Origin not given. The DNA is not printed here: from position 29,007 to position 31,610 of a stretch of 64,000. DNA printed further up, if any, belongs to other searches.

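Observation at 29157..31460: Single ORF fusing glucose-6-phosphate dehydrogenase with 6-phosphogluconate dehydrogenase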

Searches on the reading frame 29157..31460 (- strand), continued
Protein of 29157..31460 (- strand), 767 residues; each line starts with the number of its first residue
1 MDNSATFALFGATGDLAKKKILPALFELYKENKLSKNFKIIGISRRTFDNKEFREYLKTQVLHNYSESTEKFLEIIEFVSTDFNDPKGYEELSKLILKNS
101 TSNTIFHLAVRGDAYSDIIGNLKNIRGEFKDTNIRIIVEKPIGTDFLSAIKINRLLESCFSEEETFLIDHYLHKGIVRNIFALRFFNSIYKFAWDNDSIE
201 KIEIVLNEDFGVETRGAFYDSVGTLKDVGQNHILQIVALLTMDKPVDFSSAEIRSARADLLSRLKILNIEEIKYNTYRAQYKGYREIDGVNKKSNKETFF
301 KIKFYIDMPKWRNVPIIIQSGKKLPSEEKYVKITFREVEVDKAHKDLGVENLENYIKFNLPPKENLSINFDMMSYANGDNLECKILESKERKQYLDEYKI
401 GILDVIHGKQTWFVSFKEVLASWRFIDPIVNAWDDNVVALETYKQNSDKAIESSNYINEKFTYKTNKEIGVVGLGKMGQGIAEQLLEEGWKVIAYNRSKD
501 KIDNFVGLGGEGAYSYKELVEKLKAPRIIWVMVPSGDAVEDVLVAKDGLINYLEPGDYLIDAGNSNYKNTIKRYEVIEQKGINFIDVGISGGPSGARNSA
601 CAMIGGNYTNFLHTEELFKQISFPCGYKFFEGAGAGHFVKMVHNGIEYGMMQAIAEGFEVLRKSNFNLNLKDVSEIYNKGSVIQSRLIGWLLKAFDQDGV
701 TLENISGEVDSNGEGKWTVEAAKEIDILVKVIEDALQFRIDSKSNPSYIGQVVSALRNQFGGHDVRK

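Call 51: predict_structure(alignment_id=A1)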
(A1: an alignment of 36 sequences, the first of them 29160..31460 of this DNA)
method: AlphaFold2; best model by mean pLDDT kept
length: 767 residues; sequences in the alignment: 36
mean_pLDDT: 88.8   pTM: 0.67
mean pLDDT of the five models: 88.8, 88.5, 87.2, 87.2, 81.7
residues with pLDDT >= 90: 515; 70-90: 192; 50-70: 46; < 50: 14
segments of 3 or more residues with pLDDT < 50: 373-382, 462-464
pLDDT, mean of each block of 10 residues (from residue 1): 80 92 93 91 95 94 83 94 93 88 90 89 85 90 92 92 93 87 79 81 95 89 94 94 89 93 90 95 96 97 89 91 95 79 60 83 82 47 54 77 93 95 97 96 96 88 70 94 90 95 93 96 95 90 92 96 92 95 95 84 93 89 85 95 91 94 95 89 80 93 89 85 94 93 93 91 80
secondary structure, 60 per line:
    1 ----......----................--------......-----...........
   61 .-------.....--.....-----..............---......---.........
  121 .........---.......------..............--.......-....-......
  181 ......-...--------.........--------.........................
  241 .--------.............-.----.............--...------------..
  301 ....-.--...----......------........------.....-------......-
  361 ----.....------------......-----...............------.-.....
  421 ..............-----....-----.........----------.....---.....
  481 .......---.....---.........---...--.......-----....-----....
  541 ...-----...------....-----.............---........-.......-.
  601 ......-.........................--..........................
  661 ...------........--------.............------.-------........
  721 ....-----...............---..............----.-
elements in order (helices of 4 or more, strands of 3 or more residues): E5-10 H15-30 E39-44 H50-61 H69-73 E76-80 H86-99 E103-108 H112-129 E133-139 H146-159 E165-168 H170-173 H175-186 E199-207 H216-241 H250-262 H269-275 E276-281 E299-304 E316-321 E328-335 H342-346 E354-359 E365-369 E382-387 H393-407 H416-434 E440-443 H449-457 E468-472 H476-487 E491-495 H499-507 E511-513 H516-522 E528-531 H537-543 E558-561 H567-579 E583-590 H592-598 E600-606 H608-621 E622-632 H635-663 H670-677 H686-698 H713-724 H730-744 H748-761

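Call 54: fold_search(model_id=the predicted structure, library=pdb)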
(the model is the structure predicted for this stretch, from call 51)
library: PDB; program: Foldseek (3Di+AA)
matches with E <= 10: 1866; with E <= 0.001: 679
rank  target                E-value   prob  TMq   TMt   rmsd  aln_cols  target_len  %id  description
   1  1dpg_A                2.2e-42  1.00  0.54  0.84   3.1       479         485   31  GLUCOSE 6-PHOSPHATE DEHYDROGENASE FROM LEUCONOSTOC MESENTEROIDES (released 1996-03-08)
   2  1h93                  2.6e-42  1.00  0.55  0.85   3.1       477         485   30  ACTIVE MUTANT (S215->C) OF GLUCOSE 6-PHOSPHATE DEHYDROGENASE FROM LEUCONOSTOC MESENTEROIDES (released 2001-05-03)
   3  1e77                  5.3e-42  1.00  0.55  0.85   3.0       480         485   31  COMPLEX OF ACTIVE MUTANT (Q365->C) OF GLUCOSE 6-PHOSPHATE DEHYDROGENASE FROM LEUCONOSTOC MESENTEROIDES WITH SUBSTRATE (released 2000-12-11)
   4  1e7m                  1.0e-41  1.00  0.54  0.83   3.2       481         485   30  ACTIVE SITE MUTANT (D177->N) OF GLUCOSE 6-PHOSPHATE DEHYDROGENASE FROM LEUCONOSTOC MESENTEROIDES (released 2000-12-11)
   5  2dpg                  2.5e-41  1.00  0.54  0.83   3.4       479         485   31  COMPLEX OF INACTIVE MUTANT (H240->N) OF GLUCOSE 6-PHOSPHATE DEHYDROGENASE FROM LEUCONOSTOC MESENTEROIDES WITH NADP+ (released 1998-07-15)
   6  7e6h                  8.0e-40  1.00  0.53  0.82   3.6       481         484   28  glucose-6-phosphate dehydrogenase from Kluyveromyces lactis (released 2021-04-14)
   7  6d23_C                9.8e-40  1.00  0.53  0.81   3.2       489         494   27  GLUCOSE-6-P DEHYDROGENASE (APO FORM) FROM TRYPANOSOMA CRUZI (released 2018-05-02)
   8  8u2w_A                1.3e-39  1.00  0.52  0.81   3.5       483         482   28  Glucose-6-phosphate 1-dehydrogenase (G6PDH) from Crithidia fasciculata (NADP bound) (released 2023-09-13)
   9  8i37_A                1.6e-39  1.00  0.53  0.92   2.5       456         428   32  Helicobacter pylori G6PDH (released 2024-07-24)
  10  7zhy_A                2.2e-39  1.00  0.52  0.75   3.5       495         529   26  Leishmania donovani Glucose 6-Phosphate Dehydrogenase C138S mutant complexed with NADP(H) (released 2022-12-14)
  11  9vp6_B                2.3e-39  1.00  0.52  0.74   3.3       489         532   26  Glucose-6-phosphate dehydrogenase from Leishmania donovani in complex with substrate (released 2025-11-05)
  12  5aq1_A                5.3e-39  1.00  0.53  0.82   3.5       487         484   28  Trypanosoma cruzi Glucose-6-phosphate Dehydrogenase in complex with G6P and NADPH (released 2016-07-20)
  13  6d23_B                5.3e-39  1.00  0.53  0.82   3.2       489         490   28  GLUCOSE-6-P DEHYDROGENASE (APO FORM) FROM TRYPANOSOMA CRUZI (released 2018-05-02)
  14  8fuy_B                5.6e-39  1.00  0.52  0.80   3.6       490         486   27  Glucose-6-phosphate 1-dehydrogenase (G6PDH) from Crithidia fasciculata (citrate bound) (released 2023-02-08)
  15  4lgv_B                6.9e-39  1.00  0.52  0.86   3.2       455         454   28  X-ray crystal structure of Glucose-6-phosphate 1-dehydrogenase from Mycobacterium avium (released 2013-07-24)
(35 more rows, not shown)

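Call 56: search_protein_families(library=pfam, proteins=[L031:2292-2957:+], max_evalue=0.001)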
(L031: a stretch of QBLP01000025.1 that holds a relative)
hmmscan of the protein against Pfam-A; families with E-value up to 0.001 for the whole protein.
L031:2292-2957:+ (222 aa): 1 family
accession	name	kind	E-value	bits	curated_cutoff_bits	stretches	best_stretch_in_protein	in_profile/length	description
PF04199.19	Cyclase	-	5e-21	75.9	23.1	1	6-154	1-141/142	Putative cyclase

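Call 61: search_protein_families(library=pfam, proteins=[L009:9532-10308:+, L009:10391-10903:+, L005:12428-13426:+, L005:8419-9891:-, L014:12178-13587:-, L031:9-644:+, L031:4528-5283:-, L031:5527-6303:-, L014:8922-9899:-, L084:7321-8001:+], max_evalue=0.001)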
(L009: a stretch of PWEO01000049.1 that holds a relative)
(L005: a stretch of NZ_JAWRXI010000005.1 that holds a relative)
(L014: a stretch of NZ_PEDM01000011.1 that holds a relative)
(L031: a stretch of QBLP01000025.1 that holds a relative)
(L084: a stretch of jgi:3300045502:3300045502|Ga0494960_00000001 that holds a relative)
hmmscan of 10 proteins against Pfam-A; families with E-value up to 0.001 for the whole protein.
L009:9532-10308:+ (258 aa): 1 family
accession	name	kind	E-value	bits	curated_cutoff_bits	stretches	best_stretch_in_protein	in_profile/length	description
PF02567.21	PhzC-PhzF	-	1.8e-59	202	27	1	6-253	1-280/281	Phenazine biosynthesis-like protein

L009:10391-10903:+ (170 aa): 2 families
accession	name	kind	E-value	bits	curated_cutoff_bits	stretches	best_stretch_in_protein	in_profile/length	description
PF00692.24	dUTPase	-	1.9e-31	108.9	22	1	39-169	2-129/129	dUTPase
PF22769.1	DCD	-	3.8e-09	37.3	27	1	59-142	69-151/153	dCTP deaminase-like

L005:12428-13426:+ (332 aa): 2 families
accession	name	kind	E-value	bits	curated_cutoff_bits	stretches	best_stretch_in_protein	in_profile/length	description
PF01408.29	GFO_IDH_MocA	-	4.8e-30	105.1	24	1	1-118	1-118/120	Oxidoreductase family, NAD-binding Rossmann fold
PF22725.1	GFO_IDH_MocA_C3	-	1.6e-08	35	27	1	137-246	12-123/124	GFO/IDH/MocA C-terminal domain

L005:8419-9891:- (490 aa): 3 families
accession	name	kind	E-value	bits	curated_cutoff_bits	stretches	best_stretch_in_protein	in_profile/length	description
PF16653.10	Sacchrp_dh_C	-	3.5e-25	90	31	1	222-474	1-264/265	Saccharopine dehydrogenase C-terminal domain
PF03435.24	Sacchrp_dh_NADP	-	3.1e-15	57.1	25.1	1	93-215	1-126/129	Saccharopine dehydrogenase NADP binding domain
PF00056.29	Ldh_1_N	-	0.00031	21.2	27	1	91-141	1-52/141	lactate/malate dehydrogenase, NAD binding domain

L014:12178-13587:- (469 aa): 4 families
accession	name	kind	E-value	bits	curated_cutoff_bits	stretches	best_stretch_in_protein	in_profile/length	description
PF00393.24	6PGD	-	3.3e-141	470.2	27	1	178-467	1-290/290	6-phosphogluconate dehydrogenase, C-terminal domain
PF03446.21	NAD_binding_2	-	2e-53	181.2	21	1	5-168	1-155/161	NAD binding domain of 6-phosphogluconate dehydrogenase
PF03807.23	F420_oxidored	-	2.3e-05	25.3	21.6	1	5-100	1-91/94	NADP oxidoreductase coenzyme F420-dependent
PF01488.26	Shikimate_DH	-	0.00025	21.6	24.3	0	2-59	11-68/138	Shikimate / quinate 5-dehydrogenase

L031:9-644:+ (211 aa): 1 family
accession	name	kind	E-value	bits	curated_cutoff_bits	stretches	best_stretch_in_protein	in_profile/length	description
PF02589.21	LUD_dom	-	1.3e-52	178.7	22.6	1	13-205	2-189/189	LUD domain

L031:4528-5283:- (251 aa): 2 families
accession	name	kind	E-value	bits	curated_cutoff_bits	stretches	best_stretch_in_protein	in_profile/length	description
PF08349.16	DUF1722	-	1.5e-37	128.8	22.5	1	121-237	1-117/117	Protein of unknown function (DUF1722)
PF04463.17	2-thiour_desulf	-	2.4e-12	47.5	34.7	1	2-79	68-141/141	2-thiouracil desulfurase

L031:5527-6303:- (258 aa): 4 families
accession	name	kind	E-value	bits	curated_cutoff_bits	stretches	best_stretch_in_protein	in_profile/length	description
PF06966.17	DUF1295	-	1.8e-75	253.9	20.4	1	20-248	1-235/235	Protein of unknown function (DUF1295)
PF02544.21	Steroid_dh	-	5.2e-07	30.2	22.6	1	136-218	40-115/150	3-oxo-5-alpha-steroid 4-dehydrogenase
PF04191.18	PEMT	-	2.3e-06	28.4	25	1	141-236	6-103/105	Phospholipid methyltransferase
PF04140.19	ICMT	-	2.5e-05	25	24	1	162-207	23-66/95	Isoprenylcysteine carboxyl methyltransferase (ICMT) family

L014:8922-9899:- (325 aa): 2 families
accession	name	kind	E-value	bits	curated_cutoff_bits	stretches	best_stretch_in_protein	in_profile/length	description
PF12706.13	Lactamase_B_2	-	1.3e-17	64.6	27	2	214-283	132-200/200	Beta-lactamase superfamily domain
PF00753.33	Lactamase_B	-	6e-09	36.6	22.7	1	39-95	10-70/196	Metallo-beta-lactamase superfamily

L084:7321-8001:+ (226 aa): 0 families
